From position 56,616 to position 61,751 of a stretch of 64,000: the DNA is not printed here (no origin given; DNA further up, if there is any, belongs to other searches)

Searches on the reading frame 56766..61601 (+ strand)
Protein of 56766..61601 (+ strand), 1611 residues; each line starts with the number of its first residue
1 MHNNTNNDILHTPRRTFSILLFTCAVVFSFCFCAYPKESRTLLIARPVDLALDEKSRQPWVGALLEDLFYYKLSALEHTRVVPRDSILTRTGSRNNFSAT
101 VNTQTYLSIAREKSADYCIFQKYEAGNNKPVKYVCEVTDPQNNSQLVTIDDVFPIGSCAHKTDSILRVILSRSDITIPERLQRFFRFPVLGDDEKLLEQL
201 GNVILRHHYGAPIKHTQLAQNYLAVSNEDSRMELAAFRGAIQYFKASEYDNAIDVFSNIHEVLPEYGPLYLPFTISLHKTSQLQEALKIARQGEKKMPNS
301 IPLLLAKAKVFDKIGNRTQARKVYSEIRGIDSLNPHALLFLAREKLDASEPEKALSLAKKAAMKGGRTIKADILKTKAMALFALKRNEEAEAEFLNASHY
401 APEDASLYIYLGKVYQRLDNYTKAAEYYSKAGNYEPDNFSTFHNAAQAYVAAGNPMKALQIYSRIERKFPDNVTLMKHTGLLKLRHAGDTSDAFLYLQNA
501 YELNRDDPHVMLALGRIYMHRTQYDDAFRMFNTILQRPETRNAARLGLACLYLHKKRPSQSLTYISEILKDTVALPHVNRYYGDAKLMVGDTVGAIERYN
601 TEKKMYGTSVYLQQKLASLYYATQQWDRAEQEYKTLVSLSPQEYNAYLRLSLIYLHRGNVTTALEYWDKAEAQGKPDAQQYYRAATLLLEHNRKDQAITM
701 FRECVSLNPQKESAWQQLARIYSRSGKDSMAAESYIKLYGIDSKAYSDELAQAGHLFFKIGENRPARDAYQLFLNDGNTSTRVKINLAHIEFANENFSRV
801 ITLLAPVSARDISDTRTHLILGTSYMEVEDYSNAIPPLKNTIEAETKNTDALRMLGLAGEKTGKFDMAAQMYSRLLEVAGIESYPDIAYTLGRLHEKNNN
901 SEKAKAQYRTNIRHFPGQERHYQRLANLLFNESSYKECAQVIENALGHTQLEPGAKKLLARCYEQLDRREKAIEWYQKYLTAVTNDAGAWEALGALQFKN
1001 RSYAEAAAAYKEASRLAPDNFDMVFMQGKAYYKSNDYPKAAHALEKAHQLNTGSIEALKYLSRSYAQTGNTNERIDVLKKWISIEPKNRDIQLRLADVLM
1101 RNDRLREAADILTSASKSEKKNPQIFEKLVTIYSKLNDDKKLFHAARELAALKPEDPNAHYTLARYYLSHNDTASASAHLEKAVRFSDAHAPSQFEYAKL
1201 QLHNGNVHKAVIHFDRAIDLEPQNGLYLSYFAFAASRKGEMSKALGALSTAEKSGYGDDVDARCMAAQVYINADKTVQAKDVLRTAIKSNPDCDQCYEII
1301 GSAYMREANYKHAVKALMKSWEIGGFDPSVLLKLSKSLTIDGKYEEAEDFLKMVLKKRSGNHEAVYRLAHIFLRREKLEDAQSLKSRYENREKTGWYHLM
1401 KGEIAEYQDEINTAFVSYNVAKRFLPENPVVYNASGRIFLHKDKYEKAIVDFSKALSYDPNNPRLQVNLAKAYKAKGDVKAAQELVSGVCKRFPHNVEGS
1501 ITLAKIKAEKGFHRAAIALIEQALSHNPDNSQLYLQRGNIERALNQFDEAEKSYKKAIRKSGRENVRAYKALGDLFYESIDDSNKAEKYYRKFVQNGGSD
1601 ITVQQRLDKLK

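Call 11: search_protein_families(library=pfam, proteins=[window:56766-61601:+])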
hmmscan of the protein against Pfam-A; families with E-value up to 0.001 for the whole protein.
window:56766-61601:+ (1611 aa): 33 families (the best 25 are shown)
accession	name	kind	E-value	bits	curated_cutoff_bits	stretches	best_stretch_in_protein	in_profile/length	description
PF14559.12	TPR_19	-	6.2e-86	283.2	25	6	1442-1489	4-51/68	Tetratricopeptide repeat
PF13432.12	TPR_16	-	9.5e-72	237.3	32.7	6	616-675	3-62/65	Tetratricopeptide repeat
PF13428.12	TPR_14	-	2.8e-69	222.7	23.5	0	954-996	2-44/44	Tetratricopeptide repeat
PF07719.23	TPR_2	-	7.6e-64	207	27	3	406-438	2-34/34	Tetratricopeptide repeat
PF23914.1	TPR_CcmH_CycH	-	6.1e-59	198.8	42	5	1283-1383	39-142/158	Cytochrome c-type biogenesis protein H TPR domain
PF13181.12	TPR_8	-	1.6e-51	168.5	25.7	0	1532-1559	2-29/34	Tetratricopeptide repeat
PF00515.34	TPR_1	-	2.4e-41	138.3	27.8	2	1431-1462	3-34/34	Tetratricopeptide repeat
PF13431.12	TPR_17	-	2.4e-41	137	24.4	0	1519-1551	1-33/34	Tetratricopeptide repeat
PF12895.13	ANAPC3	-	2.6e-38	130.6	27.2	3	1000-1080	2-81/82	Anaphase-promoting complex, cyclosome, subunit 3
PF13414.12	TPR_11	-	6.4e-35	119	26.8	2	1436-1477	1-42/42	TPR repeat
PF25063.1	ARM_TT21_C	-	1.1e-33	117.4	35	2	1206-1357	36-193/209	Tetratricopeptide repeat protein 21 C-terminal ARM domain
PF13424.12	TPR_12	-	6.4e-30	103.6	30.1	1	1532-1592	4-70/77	Tetratricopeptide repeat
PF13174.12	TPR_6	-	9.5e-28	95.4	26.3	0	681-710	3-32/33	Tetratricopeptide repeat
PF13176.12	TPR_7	-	1.9e-23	80.9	27.9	0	958-983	4-28/36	Tetratricopeptide repeat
PF25064.1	ARM_TT21_5th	-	2e-23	83.4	27.8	1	1343-1423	16-100/117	TT21 fifth ARM repeats domain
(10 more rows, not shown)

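Call 67: find_encoding_contigs(protein=window:56766-61601:+, flank=10000, max_places=4)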
Protein window:56766-61601:+ (1611 aa): no gene with exactly this product is on record in the collection.
